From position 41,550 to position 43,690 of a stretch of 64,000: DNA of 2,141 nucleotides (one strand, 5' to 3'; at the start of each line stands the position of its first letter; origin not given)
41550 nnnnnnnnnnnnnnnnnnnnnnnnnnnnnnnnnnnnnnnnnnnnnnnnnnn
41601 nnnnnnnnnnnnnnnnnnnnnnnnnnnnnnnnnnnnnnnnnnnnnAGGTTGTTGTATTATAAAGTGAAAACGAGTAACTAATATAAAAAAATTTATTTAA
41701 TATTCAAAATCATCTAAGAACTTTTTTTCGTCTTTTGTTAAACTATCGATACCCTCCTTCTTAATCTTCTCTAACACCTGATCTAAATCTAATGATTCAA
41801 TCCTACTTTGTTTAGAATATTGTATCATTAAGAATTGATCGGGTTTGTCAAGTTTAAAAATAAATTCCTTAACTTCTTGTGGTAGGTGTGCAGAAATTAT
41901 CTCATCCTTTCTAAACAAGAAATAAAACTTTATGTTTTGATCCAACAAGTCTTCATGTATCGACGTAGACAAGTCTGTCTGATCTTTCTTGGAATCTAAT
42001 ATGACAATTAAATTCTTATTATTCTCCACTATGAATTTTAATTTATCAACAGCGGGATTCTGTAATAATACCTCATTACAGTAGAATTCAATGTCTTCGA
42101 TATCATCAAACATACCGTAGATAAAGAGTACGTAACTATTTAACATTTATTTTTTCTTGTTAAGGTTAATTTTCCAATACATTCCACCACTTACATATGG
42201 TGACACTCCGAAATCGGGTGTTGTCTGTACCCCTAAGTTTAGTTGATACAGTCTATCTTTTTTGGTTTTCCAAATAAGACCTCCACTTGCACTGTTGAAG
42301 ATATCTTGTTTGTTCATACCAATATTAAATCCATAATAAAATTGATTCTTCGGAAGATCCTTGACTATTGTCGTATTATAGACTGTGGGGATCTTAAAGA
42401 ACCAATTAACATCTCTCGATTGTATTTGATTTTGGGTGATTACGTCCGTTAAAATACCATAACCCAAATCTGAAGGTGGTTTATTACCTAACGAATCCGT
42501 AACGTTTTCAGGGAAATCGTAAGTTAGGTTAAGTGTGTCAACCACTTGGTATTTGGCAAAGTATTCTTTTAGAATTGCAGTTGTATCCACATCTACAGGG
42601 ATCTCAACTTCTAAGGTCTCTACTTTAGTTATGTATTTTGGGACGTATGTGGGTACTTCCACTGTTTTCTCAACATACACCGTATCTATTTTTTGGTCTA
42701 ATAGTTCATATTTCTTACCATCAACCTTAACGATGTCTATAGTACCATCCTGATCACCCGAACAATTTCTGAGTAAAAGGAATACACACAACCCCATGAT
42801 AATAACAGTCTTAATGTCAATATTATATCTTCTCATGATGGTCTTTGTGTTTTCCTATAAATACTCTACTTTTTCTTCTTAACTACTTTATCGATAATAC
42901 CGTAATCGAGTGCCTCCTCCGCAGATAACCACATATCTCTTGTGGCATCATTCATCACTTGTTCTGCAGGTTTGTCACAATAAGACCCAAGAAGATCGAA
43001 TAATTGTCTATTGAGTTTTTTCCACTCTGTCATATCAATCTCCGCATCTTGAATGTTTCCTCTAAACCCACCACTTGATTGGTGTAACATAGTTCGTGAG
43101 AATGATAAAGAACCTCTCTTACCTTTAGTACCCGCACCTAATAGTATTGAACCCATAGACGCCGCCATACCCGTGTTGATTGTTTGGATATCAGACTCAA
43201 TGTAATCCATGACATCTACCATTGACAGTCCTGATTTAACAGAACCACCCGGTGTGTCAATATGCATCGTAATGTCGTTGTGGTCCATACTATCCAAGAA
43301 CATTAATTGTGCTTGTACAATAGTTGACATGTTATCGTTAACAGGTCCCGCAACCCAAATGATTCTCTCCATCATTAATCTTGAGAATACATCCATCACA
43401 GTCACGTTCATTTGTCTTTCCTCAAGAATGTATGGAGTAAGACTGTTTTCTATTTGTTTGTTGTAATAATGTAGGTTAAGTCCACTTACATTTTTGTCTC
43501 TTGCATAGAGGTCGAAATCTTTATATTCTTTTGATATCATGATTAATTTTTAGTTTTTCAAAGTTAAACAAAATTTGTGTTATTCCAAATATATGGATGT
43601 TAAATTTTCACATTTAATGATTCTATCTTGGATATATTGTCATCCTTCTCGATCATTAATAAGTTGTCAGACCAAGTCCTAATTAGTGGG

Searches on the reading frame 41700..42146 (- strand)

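Call 37: search_protein_families(library=pfam, proteins=[window:41700-42146:-], max_evalue=0.1)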
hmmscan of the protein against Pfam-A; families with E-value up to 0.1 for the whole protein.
window:41700-42146:- (149 aa): 1 family
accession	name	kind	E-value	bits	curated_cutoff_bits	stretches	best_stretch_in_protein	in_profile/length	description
PF20216.3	DUF6576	-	2.3e-08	34.5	27.3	1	109-147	6-44/47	Family of unknown function (DUF6576)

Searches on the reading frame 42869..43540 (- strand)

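Call 6: search_protein_families(library=pfam, proteins=[window:42869-43540:-], max_evalue=0.01)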
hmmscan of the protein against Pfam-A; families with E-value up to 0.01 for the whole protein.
window:42869-43540:- (224 aa): 1 family
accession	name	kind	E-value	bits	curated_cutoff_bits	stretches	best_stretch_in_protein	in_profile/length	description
PF00574.28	CLP_protease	-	1.5e-57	194.9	20.2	1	47-222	5-181/182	Clp protease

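Call 7: search_protein_families(library=phrogs, proteins=[window:42869-43540:-], max_evalue=0.01)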
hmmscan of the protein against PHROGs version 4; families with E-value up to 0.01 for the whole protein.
window:42869-43540:- (224 aa): 8 families
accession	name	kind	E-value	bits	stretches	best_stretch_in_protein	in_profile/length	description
phrog_94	-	head and packaging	5.7e-32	113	1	34-224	56-254/622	head maturation protease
phrog_2976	-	head and packaging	6.4e-21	76.5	1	78-223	44-185/394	head maturation protease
phrog_133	-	head and packaging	4.8e-18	66.1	1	83-222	43-181/668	head maturation protease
phrog_1684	-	head and packaging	3.5e-14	54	1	82-222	67-205/284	head maturation protease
phrog_1827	-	other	2.4e-10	41.1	1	78-210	42-173/202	ATP-dependent protease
phrog_53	-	head and packaging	6.6e-08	33.2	1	80-138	110-170/583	head maturation protease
phrog_3348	-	unknown function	1.6e-07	32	1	84-221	62-199/386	-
phrog_13984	-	unknown function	0.0077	17.4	0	86-137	59-110/123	-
